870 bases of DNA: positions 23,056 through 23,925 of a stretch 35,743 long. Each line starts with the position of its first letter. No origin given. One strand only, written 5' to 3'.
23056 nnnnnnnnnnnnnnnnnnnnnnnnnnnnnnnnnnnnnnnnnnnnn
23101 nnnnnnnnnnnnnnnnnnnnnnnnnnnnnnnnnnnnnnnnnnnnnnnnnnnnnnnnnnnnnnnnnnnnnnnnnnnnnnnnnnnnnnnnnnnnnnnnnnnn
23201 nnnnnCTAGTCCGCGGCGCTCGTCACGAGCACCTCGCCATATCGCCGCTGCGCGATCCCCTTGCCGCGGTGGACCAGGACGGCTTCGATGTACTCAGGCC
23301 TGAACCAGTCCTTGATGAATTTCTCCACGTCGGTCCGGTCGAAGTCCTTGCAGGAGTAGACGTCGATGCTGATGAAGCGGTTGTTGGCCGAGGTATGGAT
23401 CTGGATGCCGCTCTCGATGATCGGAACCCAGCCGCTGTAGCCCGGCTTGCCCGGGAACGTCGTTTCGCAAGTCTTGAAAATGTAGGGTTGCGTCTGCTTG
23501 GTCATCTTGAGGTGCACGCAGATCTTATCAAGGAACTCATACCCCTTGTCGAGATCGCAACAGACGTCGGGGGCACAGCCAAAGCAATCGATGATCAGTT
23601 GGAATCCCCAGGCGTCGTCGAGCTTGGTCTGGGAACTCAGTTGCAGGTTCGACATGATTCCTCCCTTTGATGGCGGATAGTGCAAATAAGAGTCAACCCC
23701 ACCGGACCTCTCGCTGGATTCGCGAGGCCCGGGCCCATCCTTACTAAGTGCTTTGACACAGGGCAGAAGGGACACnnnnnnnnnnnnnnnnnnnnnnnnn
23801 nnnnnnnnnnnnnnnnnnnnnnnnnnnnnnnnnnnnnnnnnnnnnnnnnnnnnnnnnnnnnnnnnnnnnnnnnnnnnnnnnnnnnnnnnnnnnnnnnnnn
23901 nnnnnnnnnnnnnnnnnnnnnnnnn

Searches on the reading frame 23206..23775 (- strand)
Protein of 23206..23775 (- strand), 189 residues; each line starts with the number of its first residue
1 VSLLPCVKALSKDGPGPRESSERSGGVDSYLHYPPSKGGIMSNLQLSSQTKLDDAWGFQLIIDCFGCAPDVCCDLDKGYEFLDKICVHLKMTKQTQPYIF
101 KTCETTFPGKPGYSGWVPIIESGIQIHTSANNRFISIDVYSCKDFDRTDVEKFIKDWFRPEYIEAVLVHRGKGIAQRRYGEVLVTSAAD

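Call 6: search_protein_families(library=pfam, proteins=[window:23206-23775:-], max_evalue=0.001)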
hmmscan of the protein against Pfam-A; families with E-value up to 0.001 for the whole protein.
window:23206-23775:- (189 aa): 1 family
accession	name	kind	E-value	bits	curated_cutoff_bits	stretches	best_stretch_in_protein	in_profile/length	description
PF02675.21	AdoMet_dc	-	4.4e-15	56.4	25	1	60-171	2-107/107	S-adenosylmethionine decarboxylase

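Call 43: search_protein_families(library=ncbifam, proteins=[window:23206-23775:-], max_evalue=0.01)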
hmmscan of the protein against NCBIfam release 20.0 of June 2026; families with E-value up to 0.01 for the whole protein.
window:23206-23775:- (189 aa): 1 family
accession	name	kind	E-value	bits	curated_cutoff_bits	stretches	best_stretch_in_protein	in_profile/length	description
TIGR03330.1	SAM_DCase_Bsu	equivalog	9.5e-10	38.8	75.65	1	56-171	3-112/112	adenosylmethionine decarboxylase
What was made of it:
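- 23206..23775 (-): AdoMet_dc-family (pyruvoyl decarboxylase) gene. The true protein is probably about 149 aa. It is a possible source of an amine or of decarboxylated SAM. Pfam PF02675, E 4.4e-15 (call 6), but below the NCBIfam cut-off for SAM decarboxylase (call 43).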

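Call 44: search_solved_structures(query=window:23206-23775:-, max_evalue=0.01)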
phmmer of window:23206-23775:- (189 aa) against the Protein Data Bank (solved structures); distinct sequences matched with E-value up to 0.01: 0.

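Call 58: find_homologous_proteins(query=window:23209-23775:-, max_evalue=0.00001)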
Query window:23209-23775:- (189 aa): 216 proteins with E <= 0.00001 among 238 candidates; the best 120 are listed.
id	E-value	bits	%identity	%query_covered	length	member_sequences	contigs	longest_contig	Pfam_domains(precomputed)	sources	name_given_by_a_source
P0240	1.9e-98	346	99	79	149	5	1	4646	PF02675.22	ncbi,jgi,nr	ncbi:MAG TPA: S-adenosylmethionine decarboxylase [Thermoanaerobaculia bacterium]|nr:S-adenosylmethio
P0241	4.0e-90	319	90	79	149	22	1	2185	PF02675.22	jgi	jgi:S-adenosylmethionine decarboxylase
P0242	1.2e-82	294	84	78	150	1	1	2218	PF02675.22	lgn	-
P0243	1.4e-82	294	82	78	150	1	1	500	PF02675.22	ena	-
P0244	1.2e-78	281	80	79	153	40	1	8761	PF02675.22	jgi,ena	-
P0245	2.8e-77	277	79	79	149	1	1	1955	PF02675.22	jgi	jgi:S-adenosylmethionine decarboxylase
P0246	6.4e-77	276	78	78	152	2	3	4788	PF02675.22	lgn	-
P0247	3.0e-76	274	74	79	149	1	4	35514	PF02675.22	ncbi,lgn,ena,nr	ncbi:MAG TPA: hypothetical protein DD490_16145 [Acidobacteria bacterium]|nr:hypothetical protein [Ac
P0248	4.1e-76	273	78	78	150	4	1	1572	PF02675.22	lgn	-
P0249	1.2e-74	268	75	79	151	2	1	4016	PF02675.22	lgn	-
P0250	6.9e-74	266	77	78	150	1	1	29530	PF02675.22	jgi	jgi:S-adenosylmethionine decarboxylase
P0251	5.5e-71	256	72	78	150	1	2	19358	PF02675.22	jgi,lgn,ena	jgi:S-adenosylmethionine decarboxylase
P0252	1.2e-70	255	71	78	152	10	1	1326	PF02675.22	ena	-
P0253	2.4e-70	254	72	78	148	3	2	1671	PF02675.22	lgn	-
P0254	4.8e-70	253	73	78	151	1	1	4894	PF02675.22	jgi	-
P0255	6.8e-70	253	75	73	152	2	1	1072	PF02675.22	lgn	-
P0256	1.3e-68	249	76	72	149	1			PF02675.22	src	-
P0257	2.1e-68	248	70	78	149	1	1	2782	PF02675.22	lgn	-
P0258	2.2e-68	248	75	71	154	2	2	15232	PF02675.22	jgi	jgi:S-adenosylmethionine decarboxylase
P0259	2.5e-68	248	74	74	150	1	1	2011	PF02675.22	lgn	-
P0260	4.4e-68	247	71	77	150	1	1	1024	PF02675.22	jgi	jgi:S-adenosylmethionine decarboxylase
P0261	1.5e-67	245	76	71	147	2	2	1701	PF02675.22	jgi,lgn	jgi:S-adenosylmethionine decarboxylase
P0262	1.7e-67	245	66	78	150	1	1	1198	PF02675.22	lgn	-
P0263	1.7e-67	245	76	71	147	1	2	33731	PF02675.22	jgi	jgi:S-adenosylmethionine decarboxylase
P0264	2.1e-67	245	71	78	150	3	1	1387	PF02675.22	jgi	jgi:S-adenosylmethionine decarboxylase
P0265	2.3e-67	245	71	75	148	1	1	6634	PF02675.22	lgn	-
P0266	3.0e-67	244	69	78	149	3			PF02675.22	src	-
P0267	4.0e-67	244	75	71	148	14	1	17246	PF02675.22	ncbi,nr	ncbi:MAG TPA: S-adenosylmethionine decarboxylase [Thermoanaerobaculia bacterium]|nr:S-adenosylmethio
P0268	4.2e-67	244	68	74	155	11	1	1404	PF02675.22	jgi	jgi:S-adenosylmethionine decarboxylase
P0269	9.3e-67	243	68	74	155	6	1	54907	PF02675.22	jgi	jgi:S-adenosylmethionine decarboxylase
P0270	1.6e-66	242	71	70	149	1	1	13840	PF02675.22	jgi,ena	-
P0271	1.9e-66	242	69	76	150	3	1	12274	PF02675.22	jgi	-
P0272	2.0e-66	241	70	75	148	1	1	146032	PF02675.22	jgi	jgi:S-adenosylmethionine decarboxylase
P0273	2.8e-66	241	70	74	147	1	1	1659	PF02675.22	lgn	-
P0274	3.0e-66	241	67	78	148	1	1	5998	PF02675.22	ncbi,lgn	-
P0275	3.6e-66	241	70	71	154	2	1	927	PF02675.22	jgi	jgi:S-adenosylmethionine decarboxylase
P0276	5.1e-66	240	74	69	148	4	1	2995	PF02675.22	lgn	-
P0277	5.9e-66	240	66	74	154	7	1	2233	PF02675.22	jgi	jgi:S-adenosylmethionine decarboxylase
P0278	7.0e-66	240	69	78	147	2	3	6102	PF02675.22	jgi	jgi:S-adenosylmethionine decarboxylase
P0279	8.0e-66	239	75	66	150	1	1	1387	PF02675.22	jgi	jgi:S-adenosylmethionine decarboxylase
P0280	9.8e-66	239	75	67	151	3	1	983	PF02675.22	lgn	-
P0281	1.0e-65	239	70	72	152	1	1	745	PF02675.22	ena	-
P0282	1.1e-65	239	74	66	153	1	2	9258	PF02675.22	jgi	jgi:S-adenosylmethionine decarboxylase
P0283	1.1e-65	239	72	67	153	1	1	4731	PF02675.22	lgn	-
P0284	1.2e-65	239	74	66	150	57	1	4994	PF02675.22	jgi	jgi:S-adenosylmethionine decarboxylase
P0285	1.4e-65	239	74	66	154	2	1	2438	PF02675.22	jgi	-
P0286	2.0e-65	238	72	72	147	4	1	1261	PF02675.22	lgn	-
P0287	2.5e-65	238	67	76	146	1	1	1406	PF02675.22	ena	-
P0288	2.7e-65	238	70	75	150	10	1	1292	PF02675.22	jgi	jgi:S-adenosylmethionine decarboxylase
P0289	3.3e-65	237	66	76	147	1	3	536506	PF02675.22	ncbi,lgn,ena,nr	ncbi:MAG TPA: S-adenosylmethionine decarboxylase [Thermoanaerobaculia bacterium]|nr:S-adenosylmethio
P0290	3.7e-65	237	73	67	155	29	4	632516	PF02675.22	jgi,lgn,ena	jgi:S-adenosylmethionine decarboxylase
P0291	3.7e-65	237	67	74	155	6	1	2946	PF02675.22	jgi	jgi:S-adenosylmethionine decarboxylase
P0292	7.4e-65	236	66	77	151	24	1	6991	PF02675.22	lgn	-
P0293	8.1e-65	236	74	69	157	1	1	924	PF02675.22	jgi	jgi:S-adenosylmethionine decarboxylase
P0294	1.1e-64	236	70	71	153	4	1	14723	PF02675.22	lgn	-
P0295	1.1e-64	236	72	70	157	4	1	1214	PF02675.22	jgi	jgi:S-adenosylmethionine decarboxylase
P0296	1.1e-64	236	70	73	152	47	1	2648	PF02675.22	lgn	-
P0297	1.1e-64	236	73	69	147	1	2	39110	PF02675.22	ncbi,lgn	-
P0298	1.2e-64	236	66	77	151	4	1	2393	PF02675.22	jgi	jgi:S-adenosylmethionine decarboxylase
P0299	1.6e-64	235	70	75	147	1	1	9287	PF02675.22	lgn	-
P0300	1.7e-64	235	76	67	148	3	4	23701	PF02675.22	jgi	jgi:S-adenosylmethionine decarboxylase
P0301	2.1e-64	235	74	66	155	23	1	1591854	PF02675.22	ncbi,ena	-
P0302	2.3e-64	235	73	71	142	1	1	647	PF02675.22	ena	-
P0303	3.1e-64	234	72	68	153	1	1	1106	PF02675.22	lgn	-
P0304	3.2e-64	234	68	73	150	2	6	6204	PF02675.22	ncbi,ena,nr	ncbi:MAG: S-adenosylmethionine decarboxylase [Acidobacteria bacterium]|nr:S-adenosylmethionine decar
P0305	3.9e-64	234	72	71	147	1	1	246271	PF02675.22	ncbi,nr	ncbi:MAG TPA: S-adenosylmethionine decarboxylase [Thermoanaerobaculia bacterium]|nr:S-adenosylmethio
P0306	4.1e-64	234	73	65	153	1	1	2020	PF02675.22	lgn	-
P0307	4.4e-64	234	74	66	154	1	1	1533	PF02675.22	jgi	-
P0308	4.9e-64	234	69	72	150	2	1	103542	PF02675.22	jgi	-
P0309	5.1e-64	234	69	73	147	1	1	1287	PF02675.22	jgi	jgi:S-adenosylmethionine decarboxylase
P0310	1.2e-63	232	69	70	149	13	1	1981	PF02675.22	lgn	-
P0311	1.8e-63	232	67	71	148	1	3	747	PF02675.22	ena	-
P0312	2.5e-63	231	70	71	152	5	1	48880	PF02675.22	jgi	jgi:S-adenosylmethionine decarboxylase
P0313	2.6e-63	231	74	66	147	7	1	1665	PF02675.22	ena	-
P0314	4.0e-63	231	71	66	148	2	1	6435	PF02675.22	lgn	-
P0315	4.8e-63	230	66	71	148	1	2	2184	PF02675.22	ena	-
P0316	5.3e-63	230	65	78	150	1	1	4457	PF02675.22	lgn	-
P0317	6.5e-63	230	68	74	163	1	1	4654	PF02675.22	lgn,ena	-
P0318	8.1e-63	230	72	67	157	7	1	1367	PF02675.22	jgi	jgi:S-adenosylmethionine decarboxylase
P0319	1.1e-62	229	70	66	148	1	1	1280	PF02675.22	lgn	-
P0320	1.2e-62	229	68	72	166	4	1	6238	PF02675.22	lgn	-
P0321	1.3e-62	229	73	66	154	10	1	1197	PF02675.22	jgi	jgi:S-adenosylmethionine decarboxylase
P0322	1.3e-62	229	68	70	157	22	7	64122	PF02675.22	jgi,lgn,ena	jgi:S-adenosylmethionine decarboxylase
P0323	1.3e-62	229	71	67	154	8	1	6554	PF02675.22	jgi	jgi:S-adenosylmethionine decarboxylase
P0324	1.4e-62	229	73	66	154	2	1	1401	PF02675.22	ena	-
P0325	1.4e-62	229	73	62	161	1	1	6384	PF02675.22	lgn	-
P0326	1.4e-62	229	74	65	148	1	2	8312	PF02675.22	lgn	-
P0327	1.8e-62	229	76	65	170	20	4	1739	PF02675.22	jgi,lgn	jgi:S-adenosylmethionine decarboxylase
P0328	2.1e-62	228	67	70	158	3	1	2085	PF02675.22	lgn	-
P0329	2.5e-62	228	73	66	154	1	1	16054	PF02675.22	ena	-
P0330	5.1e-62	227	68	70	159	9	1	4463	PF02675.22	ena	-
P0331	6.1e-62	227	64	76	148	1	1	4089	PF02675.22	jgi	jgi:S-adenosylmethionine decarboxylase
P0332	7.4e-62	227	65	76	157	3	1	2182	PF02675.22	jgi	jgi:S-adenosylmethionine decarboxylase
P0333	8.5e-62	226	71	67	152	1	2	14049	PF02675.22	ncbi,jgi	ncbi:MAG: S-adenosylmethionine decarboxylase [Acidobacteriota bacterium]|jgi:S-adenosylmethionine de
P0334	8.8e-62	226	72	66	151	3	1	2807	PF02675.22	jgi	jgi:S-adenosylmethionine decarboxylase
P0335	1.0e-61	226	71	68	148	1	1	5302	PF02675.22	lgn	-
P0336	1.0e-61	226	66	76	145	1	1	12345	PF02675.22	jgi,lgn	jgi:S-adenosylmethionine decarboxylase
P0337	1.1e-61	226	70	68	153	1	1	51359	PF02675.22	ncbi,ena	-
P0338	1.1e-61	226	68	70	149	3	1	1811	PF02675.22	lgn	-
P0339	1.2e-61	226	68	70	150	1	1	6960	PF02675.22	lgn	-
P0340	1.2e-61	226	68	69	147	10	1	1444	PF02675.22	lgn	-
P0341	1.2e-61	226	72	66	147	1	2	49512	PF02675.22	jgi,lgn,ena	-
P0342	1.3e-61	226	73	68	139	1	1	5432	PF02675.22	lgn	-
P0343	1.5e-61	226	71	66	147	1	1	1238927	PF02675.22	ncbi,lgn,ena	-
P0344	1.5e-61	226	68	72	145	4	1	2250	PF02675.22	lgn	-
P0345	1.6e-61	225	69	69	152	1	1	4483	PF02675.22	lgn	-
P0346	1.7e-61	225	74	66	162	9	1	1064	PF02675.22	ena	-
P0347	1.7e-61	225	65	73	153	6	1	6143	PF02675.22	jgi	jgi:S-adenosylmethionine decarboxylase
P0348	2.3e-61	225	65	78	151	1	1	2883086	PF02675.22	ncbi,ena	-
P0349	2.3e-61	225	65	76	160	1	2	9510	PF02675.22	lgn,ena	-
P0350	2.4e-61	225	65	78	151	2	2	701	PF02675.22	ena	-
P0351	2.6e-61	225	63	75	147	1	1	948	PF02675.22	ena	-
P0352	2.9e-61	225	72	66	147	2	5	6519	PF02675.22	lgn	-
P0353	3.2e-61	224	72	67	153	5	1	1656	PF02675.22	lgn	-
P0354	3.4e-61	224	69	68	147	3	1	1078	PF02675.22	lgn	-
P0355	3.7e-61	224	67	75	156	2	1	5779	PF02675.22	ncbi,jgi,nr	ncbi:MAG TPA: S-adenosylmethionine decarboxylase [Thermoanaerobaculia bacterium]|nr:S-adenosylmethio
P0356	3.8e-61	224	74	66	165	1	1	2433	PF02675.22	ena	-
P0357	3.9e-61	224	69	67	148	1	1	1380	PF02675.22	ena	-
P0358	4.0e-61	224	66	73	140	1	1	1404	PF02675.22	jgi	jgi:S-adenosylmethionine decarboxylase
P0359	4.6e-61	224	68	68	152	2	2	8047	PF02675.22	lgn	-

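Call 59: find_encoding_contigs(protein=P0247, flank=10000, max_places=2)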
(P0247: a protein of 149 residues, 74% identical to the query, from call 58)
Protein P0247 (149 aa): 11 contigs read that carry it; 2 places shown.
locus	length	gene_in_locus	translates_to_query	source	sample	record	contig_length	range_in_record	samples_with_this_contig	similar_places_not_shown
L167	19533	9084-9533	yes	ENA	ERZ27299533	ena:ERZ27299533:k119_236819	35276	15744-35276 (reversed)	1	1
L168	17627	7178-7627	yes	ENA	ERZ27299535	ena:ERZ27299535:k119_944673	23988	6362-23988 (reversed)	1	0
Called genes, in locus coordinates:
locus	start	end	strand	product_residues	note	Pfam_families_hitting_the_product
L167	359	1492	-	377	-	PF02371:Transposase_20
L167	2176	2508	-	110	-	-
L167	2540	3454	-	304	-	PF03631:Virul_fac_BrkB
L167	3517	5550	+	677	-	PF22745:Nlig-Ia, PF01653:DNA_ligase_aden, PF00633:HHH (faint), PF03120:OB_DNA_ligase, PF14520:HHH_5 (weak), PF12826:HHH_2, PF14520:HHH_5 (weak), PF00533:BRCT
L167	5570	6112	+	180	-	PF01641:SelR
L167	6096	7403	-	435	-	PF05977:MFS_3, PF07690:MFS_1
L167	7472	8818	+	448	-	PF00067:p450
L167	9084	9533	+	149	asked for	PF02675:AdoMet_dc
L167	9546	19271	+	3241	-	PF00501:AMP-binding, PF23024:AMP-dom_DIP2-like, PF00668:Condensation, PF00501:AMP-binding, PF13193:AMP-binding_C, PF00550:PP-binding, PF00109:ketoacyl-synt, PF02801:Ketoacyl-synt_C, +11 more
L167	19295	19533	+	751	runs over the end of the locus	PF06452:CBM9_1 (weak), PF19313:DUF5916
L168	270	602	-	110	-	-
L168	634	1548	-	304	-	PF03631:Virul_fac_BrkB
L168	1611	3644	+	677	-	PF22745:Nlig-Ia, PF01653:DNA_ligase_aden, PF00633:HHH (faint), PF03120:OB_DNA_ligase, PF14520:HHH_5 (weak), PF12826:HHH_2, PF14520:HHH_5 (weak), PF00533:BRCT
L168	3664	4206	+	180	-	PF01641:SelR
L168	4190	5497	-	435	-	PF05977:MFS_3, PF07690:MFS_1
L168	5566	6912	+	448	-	PF00067:p450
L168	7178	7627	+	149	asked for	PF02675:AdoMet_dc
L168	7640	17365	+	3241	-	PF00501:AMP-binding, PF23024:AMP-dom_DIP2-like, PF00668:Condensation, PF00501:AMP-binding, PF13193:AMP-binding_C, PF00550:PP-binding, PF00109:ketoacyl-synt, PF02801:Ketoacyl-synt_C, +11 more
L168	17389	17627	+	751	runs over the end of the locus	PF06452:CBM9_1 (weak), PF19313:DUF5916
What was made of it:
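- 23206..23775 (-): A 74%-identical homologue sits next to a P1-like FAAL-NRPS-PKS gene and a DUF5916 gene in L167 and L168 (call 59).
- The AdoMet_dc gene is syntenic with P1-like and DUF5916 genes in relatives (call 59).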

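Call 60: find_encoding_contigs(protein=P0250, flank=10000, max_places=1)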
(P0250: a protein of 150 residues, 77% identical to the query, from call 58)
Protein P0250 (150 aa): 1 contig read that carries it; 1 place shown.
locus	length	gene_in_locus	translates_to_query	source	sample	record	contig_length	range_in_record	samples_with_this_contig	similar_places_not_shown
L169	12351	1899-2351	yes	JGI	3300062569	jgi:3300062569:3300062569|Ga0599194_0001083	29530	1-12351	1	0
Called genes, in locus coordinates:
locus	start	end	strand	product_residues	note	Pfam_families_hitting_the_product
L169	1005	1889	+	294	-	PF00069:Pkinase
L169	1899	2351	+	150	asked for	PF02675:AdoMet_dc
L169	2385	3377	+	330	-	PF14028:Lant_dehydr_C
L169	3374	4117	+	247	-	-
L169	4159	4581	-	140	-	PF04828:GFA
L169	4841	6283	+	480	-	PF04055:Radical_SAM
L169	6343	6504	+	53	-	-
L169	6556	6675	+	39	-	-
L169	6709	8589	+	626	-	PF01663:Phosphodiest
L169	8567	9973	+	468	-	PF04055:Radical_SAM, PF13186:SPASM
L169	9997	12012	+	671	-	PF02310:B12-binding, PF04055:Radical_SAM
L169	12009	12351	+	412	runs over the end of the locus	PF19289:PmbA_TldD_3rd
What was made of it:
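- The AdoMet_dc homologue also occurs in a RiPP-like cluster (call 60), so its role may be unrelated to chain release.
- Tried and rejected: However, a homologue also sits in a RiPP-like cluster (calls 59, 60).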
